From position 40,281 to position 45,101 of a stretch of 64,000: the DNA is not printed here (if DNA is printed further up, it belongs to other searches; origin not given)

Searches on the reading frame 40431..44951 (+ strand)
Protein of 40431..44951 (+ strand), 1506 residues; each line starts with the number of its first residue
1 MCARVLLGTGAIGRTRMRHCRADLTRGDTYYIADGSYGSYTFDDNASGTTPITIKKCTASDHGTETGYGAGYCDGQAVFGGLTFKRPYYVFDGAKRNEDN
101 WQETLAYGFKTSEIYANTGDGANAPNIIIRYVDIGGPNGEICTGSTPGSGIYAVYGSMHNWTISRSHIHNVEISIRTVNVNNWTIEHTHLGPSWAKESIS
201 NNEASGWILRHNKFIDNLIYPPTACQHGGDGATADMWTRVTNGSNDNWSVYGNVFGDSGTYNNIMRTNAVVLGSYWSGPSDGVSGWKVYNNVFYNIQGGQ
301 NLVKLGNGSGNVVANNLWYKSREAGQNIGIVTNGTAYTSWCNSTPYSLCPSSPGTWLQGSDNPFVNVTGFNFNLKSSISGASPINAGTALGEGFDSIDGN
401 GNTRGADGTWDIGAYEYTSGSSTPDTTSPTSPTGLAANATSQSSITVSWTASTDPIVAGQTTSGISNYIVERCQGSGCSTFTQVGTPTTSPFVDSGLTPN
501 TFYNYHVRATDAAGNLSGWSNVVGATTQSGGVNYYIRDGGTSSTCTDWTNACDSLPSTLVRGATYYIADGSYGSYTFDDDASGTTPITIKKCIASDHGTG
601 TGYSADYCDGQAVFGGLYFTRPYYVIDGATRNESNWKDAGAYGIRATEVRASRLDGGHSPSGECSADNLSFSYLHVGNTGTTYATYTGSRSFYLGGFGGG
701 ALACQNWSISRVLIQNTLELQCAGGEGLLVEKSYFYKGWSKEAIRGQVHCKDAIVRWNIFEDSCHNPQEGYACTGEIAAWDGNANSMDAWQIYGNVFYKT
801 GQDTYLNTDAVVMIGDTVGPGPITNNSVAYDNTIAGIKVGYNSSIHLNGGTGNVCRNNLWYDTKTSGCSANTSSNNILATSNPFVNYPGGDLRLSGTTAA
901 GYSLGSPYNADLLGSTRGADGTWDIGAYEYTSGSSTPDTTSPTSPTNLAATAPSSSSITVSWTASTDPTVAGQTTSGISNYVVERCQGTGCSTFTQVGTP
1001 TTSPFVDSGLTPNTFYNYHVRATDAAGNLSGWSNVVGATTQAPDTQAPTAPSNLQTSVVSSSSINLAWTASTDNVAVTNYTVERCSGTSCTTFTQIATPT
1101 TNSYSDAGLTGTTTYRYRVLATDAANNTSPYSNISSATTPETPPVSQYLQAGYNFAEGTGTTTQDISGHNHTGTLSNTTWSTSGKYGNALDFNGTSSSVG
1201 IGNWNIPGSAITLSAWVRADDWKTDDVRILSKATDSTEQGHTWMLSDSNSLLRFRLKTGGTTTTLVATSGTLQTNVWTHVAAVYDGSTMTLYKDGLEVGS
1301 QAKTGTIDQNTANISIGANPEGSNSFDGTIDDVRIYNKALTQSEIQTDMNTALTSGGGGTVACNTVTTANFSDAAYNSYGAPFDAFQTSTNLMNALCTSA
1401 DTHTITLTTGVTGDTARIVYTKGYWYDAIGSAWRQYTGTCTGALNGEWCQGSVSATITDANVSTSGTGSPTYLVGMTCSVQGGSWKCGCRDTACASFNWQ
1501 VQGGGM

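Call 11: search_protein_families(library=pfam, proteins=[window:40431-44951:+], max_evalue=0.001)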
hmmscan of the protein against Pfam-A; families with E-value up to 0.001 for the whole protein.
window:40431-44951:+ (1506 aa): 5 families
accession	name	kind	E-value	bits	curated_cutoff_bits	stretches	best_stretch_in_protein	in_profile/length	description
PF13385.13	Laminin_G_3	-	3.9e-33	115.2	27.6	1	1193-1346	1-151/151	Concanavalin A-like lectin/glucanases superfamily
PF00041.27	fn3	-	1.1e-21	77.3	25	3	944-1036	2-81/84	Fibronectin type III domain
PF25788.1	Ig_Rha78A_N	-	8.3e-07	29.7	27.4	0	1059-1139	15-101/105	Rha78A-like, N-terminal immunoglobulin domain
PF02210.31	Laminin_G_2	-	2.4e-05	25.2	22.9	1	1248-1336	26-124/126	Laminin G domain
PF22925.3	TS_C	-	0.00055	20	27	0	1210-1342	68-201/202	Trans-sialidase, C-terminal domain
